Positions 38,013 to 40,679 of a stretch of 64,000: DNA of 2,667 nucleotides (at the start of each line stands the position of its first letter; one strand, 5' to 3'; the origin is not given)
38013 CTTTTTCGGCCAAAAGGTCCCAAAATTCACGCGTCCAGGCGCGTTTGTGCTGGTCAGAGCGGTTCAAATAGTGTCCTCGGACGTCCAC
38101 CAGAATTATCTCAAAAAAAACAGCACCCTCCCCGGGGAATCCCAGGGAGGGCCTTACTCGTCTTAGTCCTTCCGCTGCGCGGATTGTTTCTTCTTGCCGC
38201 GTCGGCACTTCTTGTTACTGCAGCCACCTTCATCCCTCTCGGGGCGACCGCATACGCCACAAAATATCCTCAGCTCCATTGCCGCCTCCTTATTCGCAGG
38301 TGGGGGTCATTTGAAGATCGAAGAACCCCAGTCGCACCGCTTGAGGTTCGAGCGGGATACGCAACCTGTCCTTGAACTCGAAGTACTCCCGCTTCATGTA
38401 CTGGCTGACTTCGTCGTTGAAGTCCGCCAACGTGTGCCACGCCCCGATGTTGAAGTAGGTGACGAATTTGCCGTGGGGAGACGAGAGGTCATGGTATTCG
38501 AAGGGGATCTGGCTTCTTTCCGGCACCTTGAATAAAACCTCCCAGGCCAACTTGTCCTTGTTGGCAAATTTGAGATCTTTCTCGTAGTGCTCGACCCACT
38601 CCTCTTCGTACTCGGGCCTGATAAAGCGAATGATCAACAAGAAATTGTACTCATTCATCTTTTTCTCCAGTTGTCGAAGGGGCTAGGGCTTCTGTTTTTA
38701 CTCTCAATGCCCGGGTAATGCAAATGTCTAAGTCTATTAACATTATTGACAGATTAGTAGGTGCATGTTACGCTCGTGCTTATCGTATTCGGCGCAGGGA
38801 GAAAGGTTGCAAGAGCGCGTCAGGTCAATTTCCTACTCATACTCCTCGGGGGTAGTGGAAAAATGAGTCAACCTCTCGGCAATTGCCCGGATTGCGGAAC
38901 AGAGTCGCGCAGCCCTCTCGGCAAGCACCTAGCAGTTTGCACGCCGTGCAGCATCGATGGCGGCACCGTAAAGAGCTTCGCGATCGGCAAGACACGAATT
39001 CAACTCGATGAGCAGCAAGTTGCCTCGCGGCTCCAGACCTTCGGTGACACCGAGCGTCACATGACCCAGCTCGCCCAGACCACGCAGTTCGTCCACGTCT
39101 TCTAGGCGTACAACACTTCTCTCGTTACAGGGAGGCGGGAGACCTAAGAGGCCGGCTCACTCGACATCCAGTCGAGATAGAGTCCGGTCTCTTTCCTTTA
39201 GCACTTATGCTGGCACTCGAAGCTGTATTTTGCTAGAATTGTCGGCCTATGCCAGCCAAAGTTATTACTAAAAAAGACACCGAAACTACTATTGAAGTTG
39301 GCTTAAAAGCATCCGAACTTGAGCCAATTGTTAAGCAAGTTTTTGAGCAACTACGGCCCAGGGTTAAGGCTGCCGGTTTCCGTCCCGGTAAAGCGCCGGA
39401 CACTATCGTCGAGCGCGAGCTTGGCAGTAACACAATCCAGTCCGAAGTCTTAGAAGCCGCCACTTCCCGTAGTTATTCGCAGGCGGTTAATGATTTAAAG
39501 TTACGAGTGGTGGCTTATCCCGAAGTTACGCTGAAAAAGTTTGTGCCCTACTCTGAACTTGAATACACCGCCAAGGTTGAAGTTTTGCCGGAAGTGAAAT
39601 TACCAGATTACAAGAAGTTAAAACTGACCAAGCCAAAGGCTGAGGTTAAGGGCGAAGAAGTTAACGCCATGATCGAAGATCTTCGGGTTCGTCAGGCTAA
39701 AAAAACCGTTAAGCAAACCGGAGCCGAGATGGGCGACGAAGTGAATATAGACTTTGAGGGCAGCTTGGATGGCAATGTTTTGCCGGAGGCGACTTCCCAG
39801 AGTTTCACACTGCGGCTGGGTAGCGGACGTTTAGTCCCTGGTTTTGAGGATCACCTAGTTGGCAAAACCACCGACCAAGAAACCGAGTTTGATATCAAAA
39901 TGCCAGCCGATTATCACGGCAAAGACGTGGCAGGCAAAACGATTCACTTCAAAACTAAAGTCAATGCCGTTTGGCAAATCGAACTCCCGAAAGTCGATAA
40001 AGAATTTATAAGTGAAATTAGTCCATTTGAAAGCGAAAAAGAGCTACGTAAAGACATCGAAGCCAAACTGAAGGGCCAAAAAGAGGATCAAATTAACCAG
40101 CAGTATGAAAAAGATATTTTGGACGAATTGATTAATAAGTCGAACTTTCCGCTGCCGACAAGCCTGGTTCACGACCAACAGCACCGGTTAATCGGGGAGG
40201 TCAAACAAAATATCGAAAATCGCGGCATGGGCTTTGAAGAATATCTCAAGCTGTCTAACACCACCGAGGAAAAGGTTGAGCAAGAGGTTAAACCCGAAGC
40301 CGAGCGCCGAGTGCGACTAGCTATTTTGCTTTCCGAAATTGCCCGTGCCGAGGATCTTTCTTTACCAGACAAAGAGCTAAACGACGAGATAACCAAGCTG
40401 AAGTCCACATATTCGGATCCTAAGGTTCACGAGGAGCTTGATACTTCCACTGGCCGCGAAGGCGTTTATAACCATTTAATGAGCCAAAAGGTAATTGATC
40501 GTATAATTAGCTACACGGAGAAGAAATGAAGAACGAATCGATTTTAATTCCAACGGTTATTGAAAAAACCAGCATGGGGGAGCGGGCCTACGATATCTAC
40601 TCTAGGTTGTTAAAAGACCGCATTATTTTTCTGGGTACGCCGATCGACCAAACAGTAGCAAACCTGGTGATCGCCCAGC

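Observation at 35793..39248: Island at the 3' end of tRNA-Leu(UAG): S51 peptidase-like gene lacking a start, a 420-aa orphan protein, and a 38-aa CxxC peptide with its own terminator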

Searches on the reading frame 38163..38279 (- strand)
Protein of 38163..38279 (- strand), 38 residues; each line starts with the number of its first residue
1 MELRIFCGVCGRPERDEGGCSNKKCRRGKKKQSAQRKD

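Call 6: search_protein_families(library=pfam, max_evalue=0.1, proteins=[window:38163-38279:-])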
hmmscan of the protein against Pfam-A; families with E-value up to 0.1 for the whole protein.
window:38163-38279:- (38 aa): 1 family
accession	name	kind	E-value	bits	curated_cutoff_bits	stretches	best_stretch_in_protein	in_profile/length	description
PF25095.1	C2H2-zf_KIN17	-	0.039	14.6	27.7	1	3-19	1-17/30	KIN17 C2H2-type zinc finger domain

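Call 7: search_protein_families(library=ncbifam, max_evalue=0.1, proteins=[window:38163-38279:-])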
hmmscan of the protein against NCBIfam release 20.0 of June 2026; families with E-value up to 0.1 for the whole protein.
window:38163-38279:- (38 aa): 0 families

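Call 8: search_protein_families(library=phrogs, max_evalue=0.1, proteins=[window:38163-38279:-])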
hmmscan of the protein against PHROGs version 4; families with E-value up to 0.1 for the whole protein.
window:38163-38279:- (38 aa): 0 families

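Call 9: search_protein_families(library=padloc, max_evalue=0.1, proteins=[window:38163-38279:-])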
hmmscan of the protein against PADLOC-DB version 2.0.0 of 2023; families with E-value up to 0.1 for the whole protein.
window:38163-38279:- (38 aa): 0 families

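Call 99: search_dna_similar(query=window:38166-38279:-, collection=plasmids, mode=protein, max_evalue=1, max_rows=10)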
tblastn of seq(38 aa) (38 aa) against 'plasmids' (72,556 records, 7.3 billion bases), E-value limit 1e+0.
No match.
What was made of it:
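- Tried and rejected: Peptide against plasmids by tblastn: no match (call 99).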

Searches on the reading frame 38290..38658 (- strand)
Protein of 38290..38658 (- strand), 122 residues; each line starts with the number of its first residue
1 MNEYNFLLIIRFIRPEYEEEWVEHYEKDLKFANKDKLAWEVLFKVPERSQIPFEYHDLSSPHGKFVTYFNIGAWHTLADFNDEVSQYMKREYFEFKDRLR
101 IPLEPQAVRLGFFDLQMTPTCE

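Call 6: search_protein_families(library=pfam, max_evalue=0.1, proteins=[window:38290-38658:-])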
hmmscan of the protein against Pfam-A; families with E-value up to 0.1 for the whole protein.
window:38290-38658:- (122 aa): 0 families

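Call 7: search_protein_families(library=ncbifam, max_evalue=0.1, proteins=[window:38290-38658:-])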
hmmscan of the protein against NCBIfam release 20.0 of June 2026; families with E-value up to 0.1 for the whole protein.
window:38290-38658:- (122 aa): 0 families

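Call 8: search_protein_families(library=phrogs, max_evalue=0.1, proteins=[window:38290-38658:-])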
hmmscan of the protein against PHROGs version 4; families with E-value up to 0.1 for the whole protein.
window:38290-38658:- (122 aa): 1 family
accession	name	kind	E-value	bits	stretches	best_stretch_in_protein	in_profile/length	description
phrog_37700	-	unknown function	0.0039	18.2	1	45-107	64-126/145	-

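Call 9: search_protein_families(library=padloc, max_evalue=0.1, proteins=[window:38290-38658:-])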
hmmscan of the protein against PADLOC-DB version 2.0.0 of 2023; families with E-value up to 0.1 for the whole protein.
window:38290-38658:- (122 aa): 0 families

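Call 45: find_homologous_proteins(query=window:38293-38658:-, max_evalue=0.01)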
Query window:38293-38658:- (122 aa): 1 proteins with E <= 0.01 among 2 candidates.
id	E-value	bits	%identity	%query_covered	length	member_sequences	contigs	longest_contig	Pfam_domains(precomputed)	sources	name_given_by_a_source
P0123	5.6e-79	280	100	100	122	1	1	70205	-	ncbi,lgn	-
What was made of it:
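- Tried and rejected: Word-index search with the 122-aa protein (call 45): it found only itself.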

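Call 55: search_protein_representatives(protein=window:38293-38658:-)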
Query: 122 residues. Proteins with E-value up to 0.001 (for the whole library): 14; up to 1e-10: 4; up to 1e-30: 1. The best 14 are listed.
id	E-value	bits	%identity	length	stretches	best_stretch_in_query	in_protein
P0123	1.8e-79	280.3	100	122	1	1-122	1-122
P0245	3.7e-27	111.2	47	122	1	1-122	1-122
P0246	1.4e-12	64.0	37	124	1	1-122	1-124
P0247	9.3e-12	61.4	33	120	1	10-117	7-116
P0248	5.8e-06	42.7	46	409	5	35-59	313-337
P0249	7.3e-06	42.3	31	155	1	19-111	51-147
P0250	1.8e-05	41.1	35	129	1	8-112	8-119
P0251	3.0e-05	40.3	29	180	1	12-116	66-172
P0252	1.7e-04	37.9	34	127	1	3-115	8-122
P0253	2.5e-04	37.4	28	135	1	6-120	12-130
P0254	3.6e-04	36.9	30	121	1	9-112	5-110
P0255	4.6e-04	36.5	31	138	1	13-113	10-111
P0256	4.7e-04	36.5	35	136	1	25-112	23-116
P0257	5.8e-04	36.2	30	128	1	7-115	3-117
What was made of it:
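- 38290..38658 (-): 122-aa divergent ABM-like (dimeric alpha+beta barrel) protein, the first gene of the peptide operon. 14 relatives among 1.84 billion representatives (call 55).
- Tried and rejected: The exhaustive HMMER search was needed (call 55).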

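Call 59: find_encoding_contigs(protein=P0245, flank=6000, max_places=2)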
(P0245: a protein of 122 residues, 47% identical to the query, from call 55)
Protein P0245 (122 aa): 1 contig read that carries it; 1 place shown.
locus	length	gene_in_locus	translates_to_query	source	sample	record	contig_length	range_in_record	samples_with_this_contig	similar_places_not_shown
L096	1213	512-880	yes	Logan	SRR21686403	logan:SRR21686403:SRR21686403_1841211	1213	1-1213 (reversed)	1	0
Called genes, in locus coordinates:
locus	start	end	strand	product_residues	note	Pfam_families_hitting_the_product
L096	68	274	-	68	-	-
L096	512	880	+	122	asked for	-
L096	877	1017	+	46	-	-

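Call 60: find_encoding_contigs(protein=P0246, flank=6000, max_places=2)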
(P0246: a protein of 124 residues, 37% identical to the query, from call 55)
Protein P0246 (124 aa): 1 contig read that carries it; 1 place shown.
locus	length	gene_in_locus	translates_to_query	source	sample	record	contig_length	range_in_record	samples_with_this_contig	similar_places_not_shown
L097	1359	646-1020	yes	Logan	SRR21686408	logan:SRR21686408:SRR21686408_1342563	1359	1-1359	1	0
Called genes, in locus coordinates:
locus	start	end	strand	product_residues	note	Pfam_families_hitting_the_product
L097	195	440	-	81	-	-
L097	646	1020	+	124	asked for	-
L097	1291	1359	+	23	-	?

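Call 78: find_encoding_contigs(protein=P0247, flank=5000, max_places=2)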
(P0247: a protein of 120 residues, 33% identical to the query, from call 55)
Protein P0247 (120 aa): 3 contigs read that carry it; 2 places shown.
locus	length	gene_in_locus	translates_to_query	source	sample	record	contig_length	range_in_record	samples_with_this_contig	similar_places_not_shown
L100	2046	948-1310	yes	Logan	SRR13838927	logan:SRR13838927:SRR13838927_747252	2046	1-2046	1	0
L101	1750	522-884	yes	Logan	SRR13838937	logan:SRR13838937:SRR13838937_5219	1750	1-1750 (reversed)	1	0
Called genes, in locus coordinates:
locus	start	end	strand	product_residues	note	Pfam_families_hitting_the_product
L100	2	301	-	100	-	?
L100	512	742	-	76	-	-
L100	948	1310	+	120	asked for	-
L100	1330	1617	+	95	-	PF01381:HTH_3 (weak)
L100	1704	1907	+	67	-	-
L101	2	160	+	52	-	?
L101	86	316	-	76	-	-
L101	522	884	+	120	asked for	-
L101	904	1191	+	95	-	PF01381:HTH_3 (weak)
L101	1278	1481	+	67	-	-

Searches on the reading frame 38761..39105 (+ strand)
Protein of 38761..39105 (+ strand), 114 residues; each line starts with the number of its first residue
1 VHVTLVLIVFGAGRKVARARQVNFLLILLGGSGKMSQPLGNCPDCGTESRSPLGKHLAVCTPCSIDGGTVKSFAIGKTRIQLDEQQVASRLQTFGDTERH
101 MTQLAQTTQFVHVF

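Call 6: search_protein_families(library=pfam, max_evalue=0.1, proteins=[window:38761-39105:+])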
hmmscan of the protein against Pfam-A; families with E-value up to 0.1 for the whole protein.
window:38761-39105:+ (114 aa): 0 families

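Call 7: search_protein_families(library=ncbifam, max_evalue=0.1, proteins=[window:38761-39105:+])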
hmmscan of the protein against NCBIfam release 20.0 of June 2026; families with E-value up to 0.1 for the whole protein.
window:38761-39105:+ (114 aa): 1 family
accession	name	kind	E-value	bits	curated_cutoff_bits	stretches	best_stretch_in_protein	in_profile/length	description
NF033497.1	rubre_like_arch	subfamily_domain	0.072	12.8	32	1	38-50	15-27/34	rubrerythrin-like domain-containing protein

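Call 8: search_protein_families(library=phrogs, max_evalue=0.1, proteins=[window:38761-39105:+])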
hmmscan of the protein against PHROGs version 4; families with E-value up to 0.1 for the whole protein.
window:38761-39105:+ (114 aa): 0 families

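Call 9: search_protein_families(library=padloc, max_evalue=0.1, proteins=[window:38761-39105:+])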
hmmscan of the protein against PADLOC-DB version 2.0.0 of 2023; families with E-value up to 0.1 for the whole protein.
window:38761-39105:+ (114 aa): 0 families

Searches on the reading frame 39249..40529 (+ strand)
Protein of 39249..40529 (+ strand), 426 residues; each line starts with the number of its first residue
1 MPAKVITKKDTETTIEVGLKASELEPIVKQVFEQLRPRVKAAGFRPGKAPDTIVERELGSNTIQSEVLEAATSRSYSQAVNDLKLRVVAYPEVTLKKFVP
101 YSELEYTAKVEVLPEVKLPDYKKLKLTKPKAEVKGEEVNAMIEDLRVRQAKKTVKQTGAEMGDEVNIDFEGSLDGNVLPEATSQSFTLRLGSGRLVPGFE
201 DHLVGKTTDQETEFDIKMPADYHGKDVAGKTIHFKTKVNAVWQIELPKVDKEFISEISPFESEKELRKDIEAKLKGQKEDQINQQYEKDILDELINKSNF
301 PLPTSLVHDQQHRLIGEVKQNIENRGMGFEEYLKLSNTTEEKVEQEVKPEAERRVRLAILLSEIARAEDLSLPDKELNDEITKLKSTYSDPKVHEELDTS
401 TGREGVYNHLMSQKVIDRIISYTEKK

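Call 15: find_related_loci(query=window:39249-40529:+, collection=genome_contigs, flank=10000)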
Query window:39249-40529:+ (426 aa) in genome_contigs; peptide patterns used: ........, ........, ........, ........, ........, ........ (x = any residue, [..] = any of these).
104 stretches matched a pattern; 3 encode a relative of the query (tblastn E <= 1e-3); 3 distinct loci.
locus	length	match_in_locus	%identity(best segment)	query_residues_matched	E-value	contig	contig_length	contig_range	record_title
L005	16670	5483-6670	29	2-391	3e-53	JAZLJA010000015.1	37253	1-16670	MAG: Oscillospiraceae bacterium isolate T1900044969_TA20190031.MAGScoT_cleanbin_000004 SGB_4023_k141_538728, whole genom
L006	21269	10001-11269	26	1-423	2e-52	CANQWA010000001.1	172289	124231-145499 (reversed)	MAG: uncultured Ruminococcus sp. isolate Lapin-013__bin35 genome assembly, contig: Lapin-013__NODE_20_length_172289_cov_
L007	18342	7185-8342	29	1-384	1e-55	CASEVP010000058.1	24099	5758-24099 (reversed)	uncultured Ruminococcus sp. isolate CO.O51.metabat-bins.17 genome assembly, contig: CO.O51.metabat-bins.17.fa_k141_54570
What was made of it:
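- Tried and rejected: genome_contigs scan with tig (call 15): it returned only Firmicutes at 26-29% identity.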

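Call 16: list_cluster_members(proteins=[P0001, window:39249-40526:+, window:36132-36581:+, window:38293-38658:-, window:38166-38279:-, window:38863-39102:+, window:37906-38208:-, window:37906-38100:-, window:38761-39102:+, window:35311-35790:+])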
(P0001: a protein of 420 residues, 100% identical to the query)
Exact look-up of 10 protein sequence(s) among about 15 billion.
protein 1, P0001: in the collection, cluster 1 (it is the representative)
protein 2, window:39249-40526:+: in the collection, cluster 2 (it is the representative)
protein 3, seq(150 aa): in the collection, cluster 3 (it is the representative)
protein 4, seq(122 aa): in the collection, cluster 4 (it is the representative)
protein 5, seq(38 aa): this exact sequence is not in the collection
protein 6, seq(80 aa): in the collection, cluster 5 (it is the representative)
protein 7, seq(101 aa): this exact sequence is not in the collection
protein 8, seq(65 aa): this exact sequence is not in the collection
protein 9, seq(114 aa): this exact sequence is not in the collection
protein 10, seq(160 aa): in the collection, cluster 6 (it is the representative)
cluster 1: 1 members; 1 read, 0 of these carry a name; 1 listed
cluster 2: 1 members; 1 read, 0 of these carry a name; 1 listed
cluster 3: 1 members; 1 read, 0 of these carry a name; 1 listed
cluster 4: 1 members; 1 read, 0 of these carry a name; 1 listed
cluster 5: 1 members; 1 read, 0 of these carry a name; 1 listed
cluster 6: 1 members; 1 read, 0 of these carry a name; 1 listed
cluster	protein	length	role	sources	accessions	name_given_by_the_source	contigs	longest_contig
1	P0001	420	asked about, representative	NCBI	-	-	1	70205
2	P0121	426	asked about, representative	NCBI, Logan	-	-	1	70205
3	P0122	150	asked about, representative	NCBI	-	-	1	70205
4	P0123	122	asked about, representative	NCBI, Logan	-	-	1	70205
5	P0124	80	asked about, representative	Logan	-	-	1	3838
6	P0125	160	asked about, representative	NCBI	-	-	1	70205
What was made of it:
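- Gene callers accepted the 150-aa version (call 16).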

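Call 17: find_homologous_proteins(query=window:39249-40526:+, max_evalue=1e-30)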
Query window:39249-40526:+ (426 aa): 6083 proteins with E <= 1e-30 among 8000 candidates; the best 120 are listed.
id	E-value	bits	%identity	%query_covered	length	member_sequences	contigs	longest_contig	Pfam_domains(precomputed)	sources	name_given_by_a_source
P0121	5.2e-270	913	100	100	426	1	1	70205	PF00254.35,PF05697.19,PF05698.20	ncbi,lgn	-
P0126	2.2e-177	608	65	100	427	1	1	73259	PF00254.35,PF05697.19,PF05698.20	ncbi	-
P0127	1.0e-167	576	64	96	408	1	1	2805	PF00254.35,PF05697.19,PF05698.20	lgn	-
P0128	1.8e-161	556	59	100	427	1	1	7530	PF00254.35,PF05697.19,PF05698.20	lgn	-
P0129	5.6e-123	429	48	100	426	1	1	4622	PF00254.35,PF05697.19,PF05698.20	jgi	jgi:trigger factor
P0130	6.1e-122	426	47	100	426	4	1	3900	PF00254.35,PF05697.19,PF05698.20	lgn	-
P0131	7.4e-122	425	48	100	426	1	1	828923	PF00254.35,PF05697.19,PF05698.20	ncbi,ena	-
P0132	1.5e-121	425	47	100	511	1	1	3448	PF00254.35,PF05697.19,PF05698.20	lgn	-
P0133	5.5e-121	423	47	100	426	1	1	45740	PF00254.35,PF05697.19,PF05698.20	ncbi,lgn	-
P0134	6.0e-121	423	48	100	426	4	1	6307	PF00254.35,PF05697.19,PF05698.20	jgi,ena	-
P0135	1.9e-120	421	46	100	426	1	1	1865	PF00254.35,PF05697.19,PF05698.20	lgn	-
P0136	9.1e-120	419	47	100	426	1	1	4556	PF00254.35,PF05697.19,PF05698.20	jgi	jgi:trigger factor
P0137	1.6e-119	418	46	100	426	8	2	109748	PF00254.35,PF05697.19,PF05698.20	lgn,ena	-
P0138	3.3e-119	417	47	100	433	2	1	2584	PF00254.35,PF05697.19,PF05698.20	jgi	jgi:trigger factor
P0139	4.3e-119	416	47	100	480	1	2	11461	PF00254.35,PF05697.19,PF05698.20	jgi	jgi:trigger factor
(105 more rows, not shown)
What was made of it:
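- Lineage. tig homologues are named Candidatus Saccharimonadia (call 17).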

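Call 18: find_encoding_contigs(protein=P0126, flank=10000, max_places=1)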
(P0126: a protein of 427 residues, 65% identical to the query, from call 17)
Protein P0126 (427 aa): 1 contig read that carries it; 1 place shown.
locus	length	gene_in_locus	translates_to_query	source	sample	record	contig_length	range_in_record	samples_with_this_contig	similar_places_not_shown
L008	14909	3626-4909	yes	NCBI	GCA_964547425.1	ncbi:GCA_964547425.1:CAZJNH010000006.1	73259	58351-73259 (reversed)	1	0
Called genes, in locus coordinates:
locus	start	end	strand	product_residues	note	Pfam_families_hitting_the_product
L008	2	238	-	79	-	?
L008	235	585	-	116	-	-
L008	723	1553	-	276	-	PF00089:Trypsin (weak), PF13365:Trypsin_2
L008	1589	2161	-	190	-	PF03575:Peptidase_S51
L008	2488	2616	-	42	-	-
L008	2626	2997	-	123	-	-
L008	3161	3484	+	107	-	-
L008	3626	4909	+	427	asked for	PF05697:Trigger_N, PF00254:FKBP_C, PF05698:Trigger_C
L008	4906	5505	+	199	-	PF00574:CLP_protease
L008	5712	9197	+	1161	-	PF04563:RNA_pol_Rpb2_1, PF04561:RNA_pol_Rpb2_2, PF04565:RNA_pol_Rpb2_3, PF10385:RNA_pol_Rpb2_45, PF00562:RNA_pol_Rpb2_6, PF04560:RNA_pol_Rpb2_7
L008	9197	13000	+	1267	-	PF04997:RNA_pol_Rpb1_1, PF00623:RNA_pol_Rpb1_2, PF04983:RNA_pol_Rpb1_3, PF05000:RNA_pol_Rpb1_4, PF04998:RNA_pol_Rpb1_5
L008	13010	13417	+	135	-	PF00164:Ribosom_S12_S23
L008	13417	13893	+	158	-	PF00177:Ribosomal_S7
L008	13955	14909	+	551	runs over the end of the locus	PF00005:ABC_tran, PF02463:SMC_N (faint), PF03193:RsgA_GTPase (faint), PF13476:AAA_23 (faint), PF13555:AAA_29 (faint), PF00931:NB-ARC (faint), PF12848:ABC_tran_Xtn (weak), PF00005:ABC_tran, +5 more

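Call 19: find_encoding_contigs(protein=P0128, flank=10000, max_places=1)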
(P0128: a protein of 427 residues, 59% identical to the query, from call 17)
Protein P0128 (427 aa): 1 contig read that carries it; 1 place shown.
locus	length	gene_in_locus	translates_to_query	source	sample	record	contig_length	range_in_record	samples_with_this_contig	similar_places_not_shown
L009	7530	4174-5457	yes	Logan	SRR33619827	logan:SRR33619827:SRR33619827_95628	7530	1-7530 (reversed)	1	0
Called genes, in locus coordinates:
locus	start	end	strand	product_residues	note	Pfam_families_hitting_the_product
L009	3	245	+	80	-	?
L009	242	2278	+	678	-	PF17191:RecG_wedge, PF01336:tRNA_anti-codon (weak), PF00270:DEAD, PF04851:ResIII, PF00271:Helicase_C, PF19833:RecG_dom3_C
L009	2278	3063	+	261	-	PF00882:Zn_dep_PLPC (weak)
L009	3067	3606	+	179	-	PF03602:Cons_hypoth95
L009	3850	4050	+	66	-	-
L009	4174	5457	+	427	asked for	PF05697:Trigger_N, PF00254:FKBP_C, PF05698:Trigger_C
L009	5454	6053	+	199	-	PF00574:CLP_protease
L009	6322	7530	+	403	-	?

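Call 20: find_encoding_contigs(protein=P0131, flank=10000, max_places=1)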
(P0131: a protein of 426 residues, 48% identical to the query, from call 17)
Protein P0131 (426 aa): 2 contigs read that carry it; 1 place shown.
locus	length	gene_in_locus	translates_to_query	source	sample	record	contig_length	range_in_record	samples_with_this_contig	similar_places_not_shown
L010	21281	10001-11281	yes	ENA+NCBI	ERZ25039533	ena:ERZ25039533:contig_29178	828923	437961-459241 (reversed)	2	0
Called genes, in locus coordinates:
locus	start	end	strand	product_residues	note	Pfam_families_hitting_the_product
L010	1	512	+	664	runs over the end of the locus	PF17191:RecG_wedge, PF01336:tRNA_anti-codon (weak), PF00270:DEAD, PF04851:ResIII, PF00271:Helicase_C, PF19833:RecG_dom3_C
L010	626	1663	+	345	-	PF07991:KARI_N, PF01450:KARI_C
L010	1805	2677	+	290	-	-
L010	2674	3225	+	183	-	PF03602:Cons_hypoth95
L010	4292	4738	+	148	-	-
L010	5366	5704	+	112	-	PF02452:PemK_toxin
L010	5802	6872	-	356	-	PF00722:Glyco_hydro_16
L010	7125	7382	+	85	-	PF04014:MazE_antitoxin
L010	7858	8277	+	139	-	-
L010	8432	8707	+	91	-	-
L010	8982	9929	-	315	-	PF00294:PfkB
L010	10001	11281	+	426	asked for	PF05697:Trigger_N, PF00254:FKBP_C, PF05698:Trigger_C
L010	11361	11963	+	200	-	PF00574:CLP_protease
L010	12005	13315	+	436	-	PF05977:MFS_3, PF07690:MFS_1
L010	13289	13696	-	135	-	PF12840:HTH_20, PF01022:HTH_5 (weak)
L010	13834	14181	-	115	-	-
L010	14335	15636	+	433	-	PF04563:RNA_pol_Rpb2_1, PF04561:RNA_pol_Rpb2_2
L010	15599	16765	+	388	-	PF04565:RNA_pol_Rpb2_3, PF10385:RNA_pol_Rpb2_45, PF00562:RNA_pol_Rpb2_6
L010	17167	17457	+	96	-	PF00562:RNA_pol_Rpb2_6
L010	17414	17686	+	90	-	PF04560:RNA_pol_Rpb2_7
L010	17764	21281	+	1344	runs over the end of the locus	PF04997:RNA_pol_Rpb1_1, PF00623:RNA_pol_Rpb1_2, PF04983:RNA_pol_Rpb1_3, PF05000:RNA_pol_Rpb1_4 (faint), PF04998:RNA_pol_Rpb1_5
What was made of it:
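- L010 carries toxin-antitoxin genes at the same place (call 20).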

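Call 94: find_encoding_contigs(protein=P0133, flank=9000, max_places=1)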
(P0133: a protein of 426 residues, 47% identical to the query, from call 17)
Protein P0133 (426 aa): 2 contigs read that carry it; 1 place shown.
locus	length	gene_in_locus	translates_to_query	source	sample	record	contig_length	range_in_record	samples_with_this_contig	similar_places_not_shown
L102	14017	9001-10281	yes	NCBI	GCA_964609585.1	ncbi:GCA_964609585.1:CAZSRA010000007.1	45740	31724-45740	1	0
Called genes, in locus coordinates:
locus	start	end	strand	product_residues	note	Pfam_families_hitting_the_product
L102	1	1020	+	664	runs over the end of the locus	PF00122:E1-E2_ATPase, PF00702:Hydrolase, PF08282:Hydrolase_3 (weak)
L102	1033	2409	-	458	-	PF01566:Nramp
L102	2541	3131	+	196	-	PF06445:GyrI-like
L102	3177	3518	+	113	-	-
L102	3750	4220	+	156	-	PF03703:bPH_2 (weak)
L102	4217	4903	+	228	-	PF00027:cNMP_binding, PF13545:HTH_Crp_2, PF00325:Crp (weak)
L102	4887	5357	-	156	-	-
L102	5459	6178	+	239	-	PF18761:Heliorhodopsin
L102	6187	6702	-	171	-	PF01569:PAP2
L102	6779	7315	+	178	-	-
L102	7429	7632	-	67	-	PF24254:DUF7455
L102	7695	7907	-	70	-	-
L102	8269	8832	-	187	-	-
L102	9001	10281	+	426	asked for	PF05697:Trigger_N, PF00254:FKBP_C, PF05698:Trigger_C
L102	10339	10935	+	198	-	PF00574:CLP_protease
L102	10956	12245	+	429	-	PF05977:MFS_3, PF07690:MFS_1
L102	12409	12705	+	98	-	PF12840:HTH_20, PF01022:HTH_5, PF12802:MarR_2 (weak)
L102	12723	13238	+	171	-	PF10604:Polyketide_cyc2 (weak), PF08327:AHSA1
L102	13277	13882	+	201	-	PF01872:RibD_C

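Call 95: find_encoding_contigs(protein=P0137, flank=9000, max_places=1)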
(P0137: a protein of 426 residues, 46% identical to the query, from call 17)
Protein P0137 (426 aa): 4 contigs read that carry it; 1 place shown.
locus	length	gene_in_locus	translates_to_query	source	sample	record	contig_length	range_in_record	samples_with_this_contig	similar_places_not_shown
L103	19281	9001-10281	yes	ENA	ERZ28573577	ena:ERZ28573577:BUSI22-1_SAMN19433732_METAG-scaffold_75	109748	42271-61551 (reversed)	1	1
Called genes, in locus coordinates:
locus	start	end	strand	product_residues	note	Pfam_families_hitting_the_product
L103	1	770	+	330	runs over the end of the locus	PF01073:3Beta_HSD, PF01370:Epimerase, PF04321:RmlD_sub_bind, PF13460:NAD_binding_10, PF16363:GDP_Man_Dehyd, PF07993:NAD_binding_4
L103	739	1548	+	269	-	PF00753:Lactamase_B, PF23023:Anti-Pycsar_Apyc1 (weak)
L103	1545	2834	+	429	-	PF00501:AMP-binding (weak)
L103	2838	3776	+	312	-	PF08392:FAE1_CUT1_RppA (weak), PF08545:ACP_syn_III, PF08541:ACP_syn_III_C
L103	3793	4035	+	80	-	PF00550:PP-binding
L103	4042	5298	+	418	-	PF00109:ketoacyl-synt, PF02801:Ketoacyl-synt_C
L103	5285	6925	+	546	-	PF00501:AMP-binding, PF23562:AMP-binding_C_3 (weak)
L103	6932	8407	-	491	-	PF00501:AMP-binding, PF13193:AMP-binding_C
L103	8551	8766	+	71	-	PF13560:HTH_31, PF12844:HTH_19 (weak), PF13443:HTH_26 (weak), PF01381:HTH_3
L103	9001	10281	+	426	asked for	PF05697:Trigger_N, PF00254:FKBP_C, PF05698:Trigger_C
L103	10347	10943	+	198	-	PF00574:CLP_protease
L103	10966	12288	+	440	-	PF05977:MFS_3 (weak), PF07690:MFS_1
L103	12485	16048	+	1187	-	PF04563:RNA_pol_Rpb2_1, PF04561:RNA_pol_Rpb2_2, PF04565:RNA_pol_Rpb2_3, PF10385:RNA_pol_Rpb2_45, PF00562:RNA_pol_Rpb2_6, PF04560:RNA_pol_Rpb2_7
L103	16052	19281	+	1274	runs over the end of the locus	PF04997:RNA_pol_Rpb1_1, PF00623:RNA_pol_Rpb1_2, PF04983:RNA_pol_Rpb1_3, PF05000:RNA_pol_Rpb1_4 (weak), PF04998:RNA_pol_Rpb1_5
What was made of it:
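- Gene loss and synteny breaks are evident throughout this class (calls 20, 94, 95).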
